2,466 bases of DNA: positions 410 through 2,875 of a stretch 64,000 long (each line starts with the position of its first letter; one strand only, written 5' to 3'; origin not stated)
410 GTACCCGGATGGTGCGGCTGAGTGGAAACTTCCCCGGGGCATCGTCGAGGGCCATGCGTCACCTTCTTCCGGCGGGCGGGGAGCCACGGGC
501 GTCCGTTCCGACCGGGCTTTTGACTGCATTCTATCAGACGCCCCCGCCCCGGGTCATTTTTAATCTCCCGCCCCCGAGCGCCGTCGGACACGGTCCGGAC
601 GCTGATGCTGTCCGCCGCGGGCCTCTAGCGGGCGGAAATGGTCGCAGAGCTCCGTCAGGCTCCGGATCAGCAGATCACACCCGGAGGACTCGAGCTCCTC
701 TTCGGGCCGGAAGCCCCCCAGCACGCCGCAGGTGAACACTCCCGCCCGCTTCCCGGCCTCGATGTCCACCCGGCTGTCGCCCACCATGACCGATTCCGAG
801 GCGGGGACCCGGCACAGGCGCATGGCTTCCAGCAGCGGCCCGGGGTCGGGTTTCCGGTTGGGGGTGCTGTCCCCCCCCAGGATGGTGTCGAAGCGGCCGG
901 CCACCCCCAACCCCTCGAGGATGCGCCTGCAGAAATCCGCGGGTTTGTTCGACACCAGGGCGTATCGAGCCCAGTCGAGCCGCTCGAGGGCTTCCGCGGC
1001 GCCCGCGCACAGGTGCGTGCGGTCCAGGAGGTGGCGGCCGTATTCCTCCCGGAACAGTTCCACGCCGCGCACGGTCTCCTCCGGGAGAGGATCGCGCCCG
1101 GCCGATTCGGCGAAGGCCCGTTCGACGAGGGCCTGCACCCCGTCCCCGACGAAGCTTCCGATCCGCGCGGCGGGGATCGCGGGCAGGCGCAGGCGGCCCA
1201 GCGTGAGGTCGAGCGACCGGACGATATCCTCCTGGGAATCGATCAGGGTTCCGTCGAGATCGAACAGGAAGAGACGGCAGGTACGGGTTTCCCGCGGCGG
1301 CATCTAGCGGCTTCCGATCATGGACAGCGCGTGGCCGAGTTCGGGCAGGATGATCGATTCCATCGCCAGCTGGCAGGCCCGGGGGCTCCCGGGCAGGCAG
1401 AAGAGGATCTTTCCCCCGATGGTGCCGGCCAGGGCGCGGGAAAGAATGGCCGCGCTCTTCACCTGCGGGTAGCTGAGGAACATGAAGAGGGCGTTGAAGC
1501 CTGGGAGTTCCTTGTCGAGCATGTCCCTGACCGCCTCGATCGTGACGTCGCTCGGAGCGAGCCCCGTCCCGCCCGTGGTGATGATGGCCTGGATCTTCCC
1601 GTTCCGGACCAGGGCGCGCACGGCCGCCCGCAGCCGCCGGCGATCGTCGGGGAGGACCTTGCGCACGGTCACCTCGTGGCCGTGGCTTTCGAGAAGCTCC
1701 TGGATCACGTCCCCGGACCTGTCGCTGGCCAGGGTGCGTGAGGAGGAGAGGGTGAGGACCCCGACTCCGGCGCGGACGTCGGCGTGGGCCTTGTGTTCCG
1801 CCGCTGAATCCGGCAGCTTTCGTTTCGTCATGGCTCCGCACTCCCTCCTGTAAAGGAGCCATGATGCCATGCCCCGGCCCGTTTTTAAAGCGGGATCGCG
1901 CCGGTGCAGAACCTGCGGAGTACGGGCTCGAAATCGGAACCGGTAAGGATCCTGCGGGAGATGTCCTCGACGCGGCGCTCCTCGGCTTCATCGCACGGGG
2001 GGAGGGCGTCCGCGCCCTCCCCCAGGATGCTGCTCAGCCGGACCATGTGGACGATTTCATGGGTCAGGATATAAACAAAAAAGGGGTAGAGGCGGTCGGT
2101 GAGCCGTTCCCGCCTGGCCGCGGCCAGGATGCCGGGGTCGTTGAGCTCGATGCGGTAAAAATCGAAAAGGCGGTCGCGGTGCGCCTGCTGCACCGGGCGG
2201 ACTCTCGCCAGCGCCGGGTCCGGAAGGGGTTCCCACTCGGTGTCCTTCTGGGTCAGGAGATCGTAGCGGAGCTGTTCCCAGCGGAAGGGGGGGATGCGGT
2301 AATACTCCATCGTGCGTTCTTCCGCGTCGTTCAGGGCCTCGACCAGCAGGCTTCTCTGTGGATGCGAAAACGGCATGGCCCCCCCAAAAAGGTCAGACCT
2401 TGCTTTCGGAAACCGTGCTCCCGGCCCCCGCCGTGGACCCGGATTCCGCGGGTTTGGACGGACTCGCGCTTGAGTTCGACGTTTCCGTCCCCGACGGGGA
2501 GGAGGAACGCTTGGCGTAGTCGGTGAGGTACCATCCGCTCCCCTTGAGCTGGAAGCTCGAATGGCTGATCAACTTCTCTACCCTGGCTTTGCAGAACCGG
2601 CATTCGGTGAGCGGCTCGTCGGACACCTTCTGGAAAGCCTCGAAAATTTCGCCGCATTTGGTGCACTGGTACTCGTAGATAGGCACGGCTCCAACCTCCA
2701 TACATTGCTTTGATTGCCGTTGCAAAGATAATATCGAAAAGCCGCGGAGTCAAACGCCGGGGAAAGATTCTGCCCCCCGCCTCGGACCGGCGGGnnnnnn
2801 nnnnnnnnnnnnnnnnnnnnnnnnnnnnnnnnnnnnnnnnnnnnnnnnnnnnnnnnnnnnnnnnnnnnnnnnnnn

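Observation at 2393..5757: Oversized YvcK/CofD-family protein (749 aa) with an uncharacterised ~300-aa C-terminal extension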

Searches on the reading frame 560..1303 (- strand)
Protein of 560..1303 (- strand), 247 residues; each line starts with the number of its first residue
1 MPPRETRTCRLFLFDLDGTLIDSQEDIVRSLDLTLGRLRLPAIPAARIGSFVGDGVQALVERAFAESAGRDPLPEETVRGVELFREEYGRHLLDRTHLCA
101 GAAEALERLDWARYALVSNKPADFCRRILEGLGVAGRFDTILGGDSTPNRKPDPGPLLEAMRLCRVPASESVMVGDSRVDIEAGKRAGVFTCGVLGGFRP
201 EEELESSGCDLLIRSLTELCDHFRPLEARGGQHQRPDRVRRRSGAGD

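Call 3: search_protein_families(library=pfam, proteins=[window:560-1303:-], max_evalue=0.01)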
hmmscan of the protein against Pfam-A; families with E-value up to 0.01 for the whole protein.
window:560-1303:- (247 aa): 4 families
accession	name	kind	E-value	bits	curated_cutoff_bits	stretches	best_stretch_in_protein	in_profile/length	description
PF13419.12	HAD_2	-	6.1e-31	108.3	23.8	1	13-194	2-178/178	Haloacid dehalogenase-like hydrolase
PF00702.32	Hydrolase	-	3.5e-26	93.2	26.4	1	10-188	2-191/191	haloacid dehalogenase-like hydrolase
PF13242.12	Hydrolase_like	-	8.2e-12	45.3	22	1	150-219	3-75/75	HAD-hyrolase-like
PF12710.13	HAD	-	4e-10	40.9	27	1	13-183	2-187/189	haloacid dehalogenase-like hydrolase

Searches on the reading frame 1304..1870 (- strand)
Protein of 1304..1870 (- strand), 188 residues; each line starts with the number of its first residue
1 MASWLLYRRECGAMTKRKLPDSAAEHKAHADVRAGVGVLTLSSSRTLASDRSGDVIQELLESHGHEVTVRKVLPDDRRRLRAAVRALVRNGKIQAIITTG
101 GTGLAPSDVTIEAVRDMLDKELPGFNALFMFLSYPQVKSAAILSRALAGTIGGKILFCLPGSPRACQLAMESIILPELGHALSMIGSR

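Call 3: search_protein_families(library=pfam, proteins=[window:1304-1870:-], max_evalue=0.01)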
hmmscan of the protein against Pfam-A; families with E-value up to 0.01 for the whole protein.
window:1304-1870:- (188 aa): 1 family
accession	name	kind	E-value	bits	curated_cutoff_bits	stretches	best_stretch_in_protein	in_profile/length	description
PF00994.29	MoCF_biosynth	-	1.2e-30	106.5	26.6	1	38-180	2-144/144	Probable molybdopterin binding domain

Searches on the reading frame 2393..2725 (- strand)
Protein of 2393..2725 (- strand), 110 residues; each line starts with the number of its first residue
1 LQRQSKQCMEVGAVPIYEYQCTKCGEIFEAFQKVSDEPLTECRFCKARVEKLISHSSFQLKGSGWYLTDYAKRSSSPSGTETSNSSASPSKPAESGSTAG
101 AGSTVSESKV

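Call 3: search_protein_families(library=pfam, proteins=[window:2393-2725:-], max_evalue=0.01)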
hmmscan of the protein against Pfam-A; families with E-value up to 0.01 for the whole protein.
window:2393-2725:- (110 aa): 1 family
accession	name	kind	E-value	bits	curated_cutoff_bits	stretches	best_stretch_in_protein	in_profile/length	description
PF09723.15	Zn_ribbon_8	-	1.4e-14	54.2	34.4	1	15-53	2-41/41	Zinc ribbon domain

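Call 4: search_protein_families(library=ncbifam, proteins=[window:2393-2725:-], max_evalue=0.01)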
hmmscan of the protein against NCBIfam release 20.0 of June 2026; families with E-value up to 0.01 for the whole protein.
window:2393-2725:- (110 aa): 2 families
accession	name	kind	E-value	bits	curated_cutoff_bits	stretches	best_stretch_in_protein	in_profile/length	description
TIGR02605.1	CxxC_CxxC_SSSS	subfamily_domain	3.6e-19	68.6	31.3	1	15-64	2-52/52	FmdB family zinc ribbon protein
NF053663.1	RPWMISH_prot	domain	8.3e-05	23.3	120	1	15-56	2-43/115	RPWMISH domain-containing protein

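Call 70: search_protein_families(library=padloc, proteins=[window:2393-2686:-], max_evalue=0.01)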
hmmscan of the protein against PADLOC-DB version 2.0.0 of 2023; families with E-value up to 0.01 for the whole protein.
window:2393-2686:- (97 aa): 0 families
